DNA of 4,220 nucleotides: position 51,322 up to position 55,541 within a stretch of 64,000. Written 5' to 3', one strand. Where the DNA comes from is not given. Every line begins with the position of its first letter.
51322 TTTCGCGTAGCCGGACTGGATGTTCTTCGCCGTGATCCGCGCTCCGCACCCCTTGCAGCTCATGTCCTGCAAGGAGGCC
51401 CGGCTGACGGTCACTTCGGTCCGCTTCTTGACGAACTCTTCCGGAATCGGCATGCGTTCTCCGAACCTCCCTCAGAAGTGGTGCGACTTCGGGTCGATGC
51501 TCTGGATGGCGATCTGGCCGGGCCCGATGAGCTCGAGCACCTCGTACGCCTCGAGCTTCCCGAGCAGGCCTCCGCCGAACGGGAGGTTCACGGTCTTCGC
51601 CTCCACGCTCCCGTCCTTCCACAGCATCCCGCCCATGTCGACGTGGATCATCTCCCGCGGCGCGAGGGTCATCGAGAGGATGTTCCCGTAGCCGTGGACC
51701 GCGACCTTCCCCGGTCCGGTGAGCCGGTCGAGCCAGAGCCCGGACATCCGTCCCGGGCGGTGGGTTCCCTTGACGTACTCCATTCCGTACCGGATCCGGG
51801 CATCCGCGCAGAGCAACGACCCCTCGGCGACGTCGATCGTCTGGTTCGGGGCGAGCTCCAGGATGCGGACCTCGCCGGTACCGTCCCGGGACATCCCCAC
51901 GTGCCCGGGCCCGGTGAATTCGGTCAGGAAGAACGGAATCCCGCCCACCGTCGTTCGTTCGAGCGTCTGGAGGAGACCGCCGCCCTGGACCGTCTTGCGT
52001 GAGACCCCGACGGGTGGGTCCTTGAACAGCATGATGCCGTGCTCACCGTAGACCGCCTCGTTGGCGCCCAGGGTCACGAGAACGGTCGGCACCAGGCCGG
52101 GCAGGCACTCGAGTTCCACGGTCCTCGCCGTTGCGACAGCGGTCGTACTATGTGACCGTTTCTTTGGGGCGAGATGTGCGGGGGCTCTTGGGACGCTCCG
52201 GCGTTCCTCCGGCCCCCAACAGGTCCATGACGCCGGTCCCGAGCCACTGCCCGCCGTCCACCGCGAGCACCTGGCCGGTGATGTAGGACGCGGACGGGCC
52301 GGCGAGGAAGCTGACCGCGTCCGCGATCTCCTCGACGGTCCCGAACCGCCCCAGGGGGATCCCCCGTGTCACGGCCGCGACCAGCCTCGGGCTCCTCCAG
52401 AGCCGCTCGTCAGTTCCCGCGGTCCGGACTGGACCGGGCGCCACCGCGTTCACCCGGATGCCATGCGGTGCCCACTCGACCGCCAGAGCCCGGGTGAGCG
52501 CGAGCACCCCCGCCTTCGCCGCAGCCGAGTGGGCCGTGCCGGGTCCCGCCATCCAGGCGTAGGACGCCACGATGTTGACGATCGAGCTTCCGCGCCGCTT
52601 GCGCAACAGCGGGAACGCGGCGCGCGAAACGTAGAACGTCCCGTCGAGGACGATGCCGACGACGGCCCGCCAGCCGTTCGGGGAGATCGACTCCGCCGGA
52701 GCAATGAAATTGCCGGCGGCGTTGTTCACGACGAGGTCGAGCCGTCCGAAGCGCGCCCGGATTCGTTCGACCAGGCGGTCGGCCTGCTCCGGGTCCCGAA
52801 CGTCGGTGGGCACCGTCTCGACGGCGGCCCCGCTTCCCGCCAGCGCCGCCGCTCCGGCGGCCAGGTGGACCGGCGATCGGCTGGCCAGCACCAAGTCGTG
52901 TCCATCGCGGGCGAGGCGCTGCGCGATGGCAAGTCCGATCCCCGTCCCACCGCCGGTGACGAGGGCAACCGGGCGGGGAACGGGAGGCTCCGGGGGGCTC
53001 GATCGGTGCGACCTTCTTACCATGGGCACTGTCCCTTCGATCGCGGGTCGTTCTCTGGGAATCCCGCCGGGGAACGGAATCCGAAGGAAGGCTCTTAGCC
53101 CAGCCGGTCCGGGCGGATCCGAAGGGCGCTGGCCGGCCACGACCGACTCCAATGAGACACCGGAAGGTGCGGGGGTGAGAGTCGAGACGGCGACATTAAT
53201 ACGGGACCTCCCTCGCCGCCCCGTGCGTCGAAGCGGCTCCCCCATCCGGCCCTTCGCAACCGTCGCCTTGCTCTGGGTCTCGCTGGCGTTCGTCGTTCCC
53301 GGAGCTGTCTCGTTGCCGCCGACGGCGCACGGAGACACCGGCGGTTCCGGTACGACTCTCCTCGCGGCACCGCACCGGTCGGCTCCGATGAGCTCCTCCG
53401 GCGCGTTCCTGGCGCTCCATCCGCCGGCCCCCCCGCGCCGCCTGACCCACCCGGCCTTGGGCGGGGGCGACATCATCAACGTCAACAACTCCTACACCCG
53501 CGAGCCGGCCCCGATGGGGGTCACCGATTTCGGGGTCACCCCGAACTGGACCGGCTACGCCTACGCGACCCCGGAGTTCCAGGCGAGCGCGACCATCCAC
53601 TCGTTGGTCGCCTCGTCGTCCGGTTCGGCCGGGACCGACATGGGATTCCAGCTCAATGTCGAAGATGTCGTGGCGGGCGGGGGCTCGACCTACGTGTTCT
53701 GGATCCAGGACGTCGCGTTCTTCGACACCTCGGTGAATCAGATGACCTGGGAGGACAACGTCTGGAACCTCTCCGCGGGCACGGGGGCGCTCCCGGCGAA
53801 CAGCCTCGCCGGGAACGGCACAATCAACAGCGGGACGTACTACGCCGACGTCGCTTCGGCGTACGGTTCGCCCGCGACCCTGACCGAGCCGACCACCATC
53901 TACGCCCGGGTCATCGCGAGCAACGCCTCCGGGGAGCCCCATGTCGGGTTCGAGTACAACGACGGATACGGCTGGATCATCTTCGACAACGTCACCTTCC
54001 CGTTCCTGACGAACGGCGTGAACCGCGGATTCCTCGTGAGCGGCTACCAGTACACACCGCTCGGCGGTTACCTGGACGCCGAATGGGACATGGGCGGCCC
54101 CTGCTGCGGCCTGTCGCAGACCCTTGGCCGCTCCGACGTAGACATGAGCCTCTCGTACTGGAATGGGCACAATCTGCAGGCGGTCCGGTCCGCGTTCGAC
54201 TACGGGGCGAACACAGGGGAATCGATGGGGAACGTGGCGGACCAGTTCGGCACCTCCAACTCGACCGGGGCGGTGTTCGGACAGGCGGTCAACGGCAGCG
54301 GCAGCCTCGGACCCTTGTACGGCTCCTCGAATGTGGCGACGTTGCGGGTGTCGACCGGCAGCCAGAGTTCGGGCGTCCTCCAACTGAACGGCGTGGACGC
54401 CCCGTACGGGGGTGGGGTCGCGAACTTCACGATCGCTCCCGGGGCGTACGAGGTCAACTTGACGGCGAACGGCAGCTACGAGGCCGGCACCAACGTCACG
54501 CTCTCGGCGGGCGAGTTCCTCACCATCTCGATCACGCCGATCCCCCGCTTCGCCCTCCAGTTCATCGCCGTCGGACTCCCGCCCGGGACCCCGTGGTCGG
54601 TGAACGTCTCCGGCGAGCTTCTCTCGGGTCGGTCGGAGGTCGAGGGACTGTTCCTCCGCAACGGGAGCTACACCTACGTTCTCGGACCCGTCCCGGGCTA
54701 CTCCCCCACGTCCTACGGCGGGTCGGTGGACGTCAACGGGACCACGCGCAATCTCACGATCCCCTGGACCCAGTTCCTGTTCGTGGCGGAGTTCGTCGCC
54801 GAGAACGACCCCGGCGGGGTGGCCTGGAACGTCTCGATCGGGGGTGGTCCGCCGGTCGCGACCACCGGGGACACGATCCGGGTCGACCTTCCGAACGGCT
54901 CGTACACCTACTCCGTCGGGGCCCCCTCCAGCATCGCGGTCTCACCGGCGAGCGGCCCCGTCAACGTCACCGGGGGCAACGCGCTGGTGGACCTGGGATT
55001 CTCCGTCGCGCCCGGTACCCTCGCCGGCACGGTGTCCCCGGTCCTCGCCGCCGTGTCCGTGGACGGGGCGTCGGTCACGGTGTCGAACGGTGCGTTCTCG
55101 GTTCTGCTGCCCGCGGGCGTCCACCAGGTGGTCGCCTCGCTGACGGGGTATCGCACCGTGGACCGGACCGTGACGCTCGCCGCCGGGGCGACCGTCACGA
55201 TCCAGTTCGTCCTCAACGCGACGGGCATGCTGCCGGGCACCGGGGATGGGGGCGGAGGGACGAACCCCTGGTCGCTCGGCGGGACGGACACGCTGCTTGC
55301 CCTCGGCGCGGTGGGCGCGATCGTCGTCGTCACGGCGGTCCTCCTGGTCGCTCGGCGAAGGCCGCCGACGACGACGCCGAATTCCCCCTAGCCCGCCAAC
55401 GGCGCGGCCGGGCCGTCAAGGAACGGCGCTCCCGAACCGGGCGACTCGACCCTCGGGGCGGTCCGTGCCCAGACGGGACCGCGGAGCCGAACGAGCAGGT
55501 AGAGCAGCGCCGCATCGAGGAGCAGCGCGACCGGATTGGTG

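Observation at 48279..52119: Candidate uncharacterised system: three AIM24/DUF124 paralogs, an interleaved zinc ribbon, an orphan protein, a GNAT and a MOSC protein in one compact operon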

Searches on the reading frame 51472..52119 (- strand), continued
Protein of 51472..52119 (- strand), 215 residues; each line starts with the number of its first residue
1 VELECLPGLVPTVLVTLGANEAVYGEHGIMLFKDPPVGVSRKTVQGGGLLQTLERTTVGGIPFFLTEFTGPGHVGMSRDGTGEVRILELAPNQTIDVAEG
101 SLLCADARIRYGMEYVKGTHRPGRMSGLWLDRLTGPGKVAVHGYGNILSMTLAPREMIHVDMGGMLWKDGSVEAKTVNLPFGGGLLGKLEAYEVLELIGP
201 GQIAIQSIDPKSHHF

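Call 87: search_protein_families(library=pfam, max_evalue=0.0001, proteins=[L073:3330-4628:-, L058:5440-6120:-, L059:1569-2912:+, L097:3083-3529:+, L115:2447-2992:-, L115:2098-2472:-, L087:225-944:+, L116:7676-8488:-, L095:1636-2664:+, L095:6894-7922:+])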
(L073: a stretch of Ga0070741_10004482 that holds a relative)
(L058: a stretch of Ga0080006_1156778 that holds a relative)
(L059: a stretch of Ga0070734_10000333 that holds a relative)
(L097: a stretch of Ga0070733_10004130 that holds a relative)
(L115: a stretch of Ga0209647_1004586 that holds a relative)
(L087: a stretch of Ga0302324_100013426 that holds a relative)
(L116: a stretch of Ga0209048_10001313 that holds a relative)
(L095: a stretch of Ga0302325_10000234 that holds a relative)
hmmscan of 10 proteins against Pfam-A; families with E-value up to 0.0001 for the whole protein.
L073:3330-4628:- (433 aa): 2 families
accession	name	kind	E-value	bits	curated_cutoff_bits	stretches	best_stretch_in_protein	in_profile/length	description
PF00005.33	ABC_tran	-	2.6e-31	109.5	25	1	193-342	1-137/137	ABC transporter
PF00664.28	ABC_membrane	-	2e-15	57.7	28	1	2-129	147-274/274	ABC transporter transmembrane region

L058:5440-6120:- (227 aa): 1 family
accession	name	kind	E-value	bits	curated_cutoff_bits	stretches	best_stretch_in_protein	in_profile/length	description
PF14417.12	MEDS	-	1.5e-30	106.6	29.8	1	29-190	2-161/161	MEDS: MEthanogen/methylotroph, DcmR Sensory domain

L059:1569-2912:+ (448 aa): 2 families
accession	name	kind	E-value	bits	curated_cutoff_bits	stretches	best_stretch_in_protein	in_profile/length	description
PF04127.22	DFP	-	2.1e-66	223.7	22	1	212-418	1-186/186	DNA/pantothenate metabolism flavoprotein C-terminal domain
PF02441.25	Flavoprotein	-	3.5e-34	118.2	22.7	1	32-206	1-162/162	Flavoprotein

L097:3083-3529:+ (149 aa): 0 families

L115:2447-2992:- (182 aa): 1 family
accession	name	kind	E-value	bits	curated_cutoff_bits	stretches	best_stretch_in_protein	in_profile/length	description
PF00293.34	NUDIX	-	1.3e-20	74.2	21.1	1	56-152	18-120/134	NUDIX domain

L115:2098-2472:- (125 aa): 0 families

L087:225-944:+ (240 aa): 2 families
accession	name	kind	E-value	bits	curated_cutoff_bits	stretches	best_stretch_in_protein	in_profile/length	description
PF00483.29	NTP_transferase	-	8.6e-17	62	21.2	1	9-144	3-140/245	Nucleotidyl transferase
PF12804.13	NTP_transf_3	-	5.9e-13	49.7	27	1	8-156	1-128/160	MobA-like NTP transferase domain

L116:7676-8488:- (271 aa): 1 family
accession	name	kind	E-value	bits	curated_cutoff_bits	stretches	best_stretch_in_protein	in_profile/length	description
PF01208.23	URO-D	-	3e-34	119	23.9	1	7-266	80-339/346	Uroporphyrinogen decarboxylase (URO-D)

L095:1636-2664:+ (343 aa): 2 families
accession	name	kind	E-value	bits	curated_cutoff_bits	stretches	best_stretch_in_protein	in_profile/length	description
PF00288.32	GHMP_kinases_N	-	6e-11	42.8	22.3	1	97-171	15-87/87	GHMP kinases N terminal domain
PF08544.19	GHMP_kinases_C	-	1.2e-09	38.9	21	1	248-320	4-79/85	GHMP kinases C terminal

L095:6894-7922:+ (343 aa): 2 families
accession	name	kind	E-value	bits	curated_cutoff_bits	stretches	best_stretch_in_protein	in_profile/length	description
PF01628.27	HrcA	-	2.2e-46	159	22.2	1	108-328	4-215/215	HrcA protein C terminal domain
PF03444.21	HrcA_DNA-bdg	-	5.7e-05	23.1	21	0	9-76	6-72/79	Winged helix-turn-helix transcription repressor, HrcA DNA-binding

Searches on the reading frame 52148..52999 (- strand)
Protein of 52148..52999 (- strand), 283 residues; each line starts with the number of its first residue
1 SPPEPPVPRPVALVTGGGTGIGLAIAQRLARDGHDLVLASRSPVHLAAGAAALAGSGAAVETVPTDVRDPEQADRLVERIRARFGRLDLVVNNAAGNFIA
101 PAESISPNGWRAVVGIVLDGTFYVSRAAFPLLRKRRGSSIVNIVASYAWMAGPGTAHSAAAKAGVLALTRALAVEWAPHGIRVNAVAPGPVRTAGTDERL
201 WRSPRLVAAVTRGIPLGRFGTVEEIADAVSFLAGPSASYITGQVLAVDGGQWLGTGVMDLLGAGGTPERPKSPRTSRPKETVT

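Call 3: search_protein_families(library=pfam, max_evalue=0.01, proteins=[window:52148-52999:-])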
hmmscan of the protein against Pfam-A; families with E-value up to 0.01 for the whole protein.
window:52148-52999:- (283 aa): 5 families
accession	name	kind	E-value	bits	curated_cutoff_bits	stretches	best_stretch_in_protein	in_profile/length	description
PF13561.12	adh_short_C2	-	1.2e-61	208.7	27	1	19-250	6-234/236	Enoyl-(Acyl carrier protein) reductase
PF00106.31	adh_short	-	3.5e-48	164.1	26.6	1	11-197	2-188/195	short chain dehydrogenase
PF08659.16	KR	-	1.9e-12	47.9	22.6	1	12-188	3-175/180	KR domain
PF23441.1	SDR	-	5e-10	39.6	27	1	12-253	10-257/258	SDR-like rossmann domain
PF01370.27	Epimerase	-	0.0025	17.7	20.9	1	12-95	1-73/240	NAD dependent epimerase/dehydratase family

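Call 4: search_protein_families(library=ncbifam, max_evalue=0.01, proteins=[window:52148-52999:-])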
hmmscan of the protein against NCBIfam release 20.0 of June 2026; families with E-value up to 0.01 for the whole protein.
window:52148-52999:- (283 aa): 234 families (the best 25 are shown)
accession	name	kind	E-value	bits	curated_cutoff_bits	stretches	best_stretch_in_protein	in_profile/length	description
NF005811.0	PRK07677.1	equivalog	1.9e-84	283.2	318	1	10-254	4-250/254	2,4-dienoyl-CoA reductase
NF005752.0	PRK07576.1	subfamily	4.5e-73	245.9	321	1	12-259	12-258/271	SDR family oxidoreductase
NF005893.0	PRK07856.1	equivalog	3.7e-58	196.8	255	1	11-250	11-240/255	SDR family oxidoreductase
NF052558.1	MBtsdlDhBudC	equivalog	5.7e-58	196.4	270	1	11-251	5-241/250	meso-2,3-butanediol dehydrogenase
NF005559.1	PRK07231.1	subfamily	3.7e-57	193.7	215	1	11-251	6-247/249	glucose 1-dehydrogenase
NF004791.0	PRK06138.1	equivalog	3.8e-57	193.5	312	1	11-251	7-249/252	SDR family oxidoreductase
NF009468.0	PRK12826.1-4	equivalog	4.5e-57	193.7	318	1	11-253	9-249/256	SDR family oxidoreductase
NF005067.0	PRK06484.1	equivalog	4.5e-56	190.5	713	1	9-251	9-251/524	short chain dehydrogenase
NF009466.0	PRK12826.1-2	subfamily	5.7e-55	186.5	222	1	11-251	5-244/248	3-oxoacyl-ACP reductase FabG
NF006693.0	PRK09242.1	equivalog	7.4e-55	185.9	328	1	11-250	12-252/258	SDR family oxidoreductase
NF004198.0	PRK05653.1-3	equivalog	4e-54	183.7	296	1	11-252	9-247/248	3-oxoacyl-ACP reductase FabG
TIGR01830.1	3oxo_ACP_reduc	equivalog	1e-53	182.5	297.75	1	12-250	1-237/239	3-oxoacyl-[acyl-carrier-protein] reductase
NF006070.0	PRK08213.1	subfamily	8.1e-53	179.6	279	1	11-251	14-256/259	gluconate 5-dehydrogenase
NF004197.0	PRK05653.1-1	equivalog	1.3e-51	175.6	332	1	10-251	8-246/249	3-oxoacyl-ACP reductase FabG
NF004778.0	PRK06124.1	equivalog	4.2e-51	173.8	303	1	11-251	13-252/256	SDR family oxidoreductase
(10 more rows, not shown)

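Call 5: search_protein_families(library=padloc, max_evalue=0.01, proteins=[window:52148-52999:-])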
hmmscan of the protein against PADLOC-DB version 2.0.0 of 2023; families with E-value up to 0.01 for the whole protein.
window:52148-52999:- (283 aa): 0 families

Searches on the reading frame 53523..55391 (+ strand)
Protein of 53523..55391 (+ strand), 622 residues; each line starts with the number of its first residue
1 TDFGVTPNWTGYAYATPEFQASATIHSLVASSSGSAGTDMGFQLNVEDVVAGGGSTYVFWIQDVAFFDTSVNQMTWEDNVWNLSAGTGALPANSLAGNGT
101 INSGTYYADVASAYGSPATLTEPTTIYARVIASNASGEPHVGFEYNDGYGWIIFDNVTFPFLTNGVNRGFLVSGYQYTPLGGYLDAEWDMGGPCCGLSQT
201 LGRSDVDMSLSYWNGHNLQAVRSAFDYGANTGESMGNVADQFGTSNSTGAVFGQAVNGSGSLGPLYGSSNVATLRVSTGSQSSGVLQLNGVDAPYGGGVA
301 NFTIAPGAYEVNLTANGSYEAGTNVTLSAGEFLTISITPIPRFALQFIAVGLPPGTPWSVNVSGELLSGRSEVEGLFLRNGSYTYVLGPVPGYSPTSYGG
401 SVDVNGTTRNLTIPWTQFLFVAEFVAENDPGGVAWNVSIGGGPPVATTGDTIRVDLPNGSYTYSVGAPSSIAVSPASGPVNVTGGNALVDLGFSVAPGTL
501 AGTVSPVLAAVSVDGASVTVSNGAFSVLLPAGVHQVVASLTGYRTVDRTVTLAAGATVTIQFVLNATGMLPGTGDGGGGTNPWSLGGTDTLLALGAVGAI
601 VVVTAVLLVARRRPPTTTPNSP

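Call 80: search_protein_families(library=pfam, max_evalue=0.001, proteins=[window:53523-55391:+])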
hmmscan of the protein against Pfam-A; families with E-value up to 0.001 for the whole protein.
window:53523-55391:+ (622 aa): 3 families
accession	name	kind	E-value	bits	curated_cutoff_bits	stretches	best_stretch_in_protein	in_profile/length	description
PF05317.16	Thermopsin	-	5.2e-58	197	25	1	1-238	19-256/256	Thermopsin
PF08308.17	PEGA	-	5.3e-08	33.1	20.8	1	509-565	13-68/71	PEGA domain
PF13715.12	CarbopepD_reg_2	-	0.00018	21.9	32.2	1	517-565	28-77/88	CarboxypepD_reg-like domain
